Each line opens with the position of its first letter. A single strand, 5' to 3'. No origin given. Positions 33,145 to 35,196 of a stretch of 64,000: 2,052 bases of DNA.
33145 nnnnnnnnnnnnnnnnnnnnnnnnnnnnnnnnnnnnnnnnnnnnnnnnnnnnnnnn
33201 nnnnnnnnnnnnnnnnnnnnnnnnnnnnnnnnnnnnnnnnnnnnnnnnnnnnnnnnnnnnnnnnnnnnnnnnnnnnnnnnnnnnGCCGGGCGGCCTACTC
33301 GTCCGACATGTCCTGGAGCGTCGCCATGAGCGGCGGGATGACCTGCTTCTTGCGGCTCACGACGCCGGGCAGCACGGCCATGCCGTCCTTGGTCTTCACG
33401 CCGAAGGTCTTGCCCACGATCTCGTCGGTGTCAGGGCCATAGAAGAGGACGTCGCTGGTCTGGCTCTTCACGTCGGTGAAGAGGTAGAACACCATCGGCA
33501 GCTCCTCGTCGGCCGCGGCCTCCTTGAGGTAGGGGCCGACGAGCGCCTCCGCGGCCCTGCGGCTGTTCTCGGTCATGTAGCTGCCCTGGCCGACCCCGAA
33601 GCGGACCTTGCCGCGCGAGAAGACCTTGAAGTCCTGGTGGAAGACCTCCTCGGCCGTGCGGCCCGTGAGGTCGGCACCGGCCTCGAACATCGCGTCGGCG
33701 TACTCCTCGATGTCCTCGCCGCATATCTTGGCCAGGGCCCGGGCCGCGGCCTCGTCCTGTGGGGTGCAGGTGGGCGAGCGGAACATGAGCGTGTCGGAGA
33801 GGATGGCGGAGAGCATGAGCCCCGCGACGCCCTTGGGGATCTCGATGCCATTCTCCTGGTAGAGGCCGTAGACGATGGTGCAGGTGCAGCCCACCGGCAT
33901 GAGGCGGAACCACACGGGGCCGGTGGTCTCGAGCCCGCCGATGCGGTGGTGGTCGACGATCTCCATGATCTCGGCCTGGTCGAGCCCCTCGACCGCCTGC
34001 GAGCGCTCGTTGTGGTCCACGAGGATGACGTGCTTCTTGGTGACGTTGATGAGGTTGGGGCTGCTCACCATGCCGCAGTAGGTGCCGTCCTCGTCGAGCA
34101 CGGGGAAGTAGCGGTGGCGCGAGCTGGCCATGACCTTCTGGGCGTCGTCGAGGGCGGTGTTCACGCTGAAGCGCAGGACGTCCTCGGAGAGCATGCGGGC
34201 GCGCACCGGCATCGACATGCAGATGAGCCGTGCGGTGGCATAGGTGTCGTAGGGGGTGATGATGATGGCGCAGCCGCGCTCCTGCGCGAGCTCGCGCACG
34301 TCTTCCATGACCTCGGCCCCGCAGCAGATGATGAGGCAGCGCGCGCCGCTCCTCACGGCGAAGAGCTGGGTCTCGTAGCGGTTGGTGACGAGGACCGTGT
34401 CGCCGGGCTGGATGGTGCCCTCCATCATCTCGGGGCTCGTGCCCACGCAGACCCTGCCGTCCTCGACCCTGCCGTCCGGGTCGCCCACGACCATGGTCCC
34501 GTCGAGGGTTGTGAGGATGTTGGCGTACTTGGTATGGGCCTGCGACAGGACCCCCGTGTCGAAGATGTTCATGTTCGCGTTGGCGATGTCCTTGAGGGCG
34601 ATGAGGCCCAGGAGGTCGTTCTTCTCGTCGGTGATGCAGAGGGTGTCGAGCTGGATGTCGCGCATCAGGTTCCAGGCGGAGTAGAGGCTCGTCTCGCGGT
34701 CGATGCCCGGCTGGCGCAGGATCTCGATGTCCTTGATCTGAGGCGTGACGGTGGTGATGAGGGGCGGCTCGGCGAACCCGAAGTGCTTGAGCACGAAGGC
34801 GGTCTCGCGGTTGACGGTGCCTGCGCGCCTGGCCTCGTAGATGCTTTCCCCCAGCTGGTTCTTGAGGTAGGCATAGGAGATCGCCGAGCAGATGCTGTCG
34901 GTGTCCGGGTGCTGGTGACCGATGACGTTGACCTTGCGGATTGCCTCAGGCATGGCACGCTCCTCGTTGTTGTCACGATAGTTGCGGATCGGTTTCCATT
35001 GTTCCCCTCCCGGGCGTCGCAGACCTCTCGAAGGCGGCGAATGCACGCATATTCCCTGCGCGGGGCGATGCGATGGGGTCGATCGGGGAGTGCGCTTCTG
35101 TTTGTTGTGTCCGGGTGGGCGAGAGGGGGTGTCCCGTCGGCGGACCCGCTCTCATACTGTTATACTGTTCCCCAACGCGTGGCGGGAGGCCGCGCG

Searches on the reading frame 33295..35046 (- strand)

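Call 11: search_protein_families(library=pfam, proteins=[window:33295-35046:-], max_evalue=0.001)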
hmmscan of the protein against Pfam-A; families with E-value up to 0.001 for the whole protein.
window:33295-35046:- (583 aa): 4 families
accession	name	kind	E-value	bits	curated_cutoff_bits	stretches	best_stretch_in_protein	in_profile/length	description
PF02833.19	DHHA2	-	1.8e-27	96.6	27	1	452-575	2-125/126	DHHA2 domain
PF01368.27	DHH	-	3.1e-22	79.6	28.1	1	38-415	1-125/125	DHH family, N-terminal domain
PF07085.17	DRTGG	-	4.5e-18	65.5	25.2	1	176-275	1-102/105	DRTGG domain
PF00571.33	CBS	-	1.2e-12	48.3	24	1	286-334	5-53/57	CBS domain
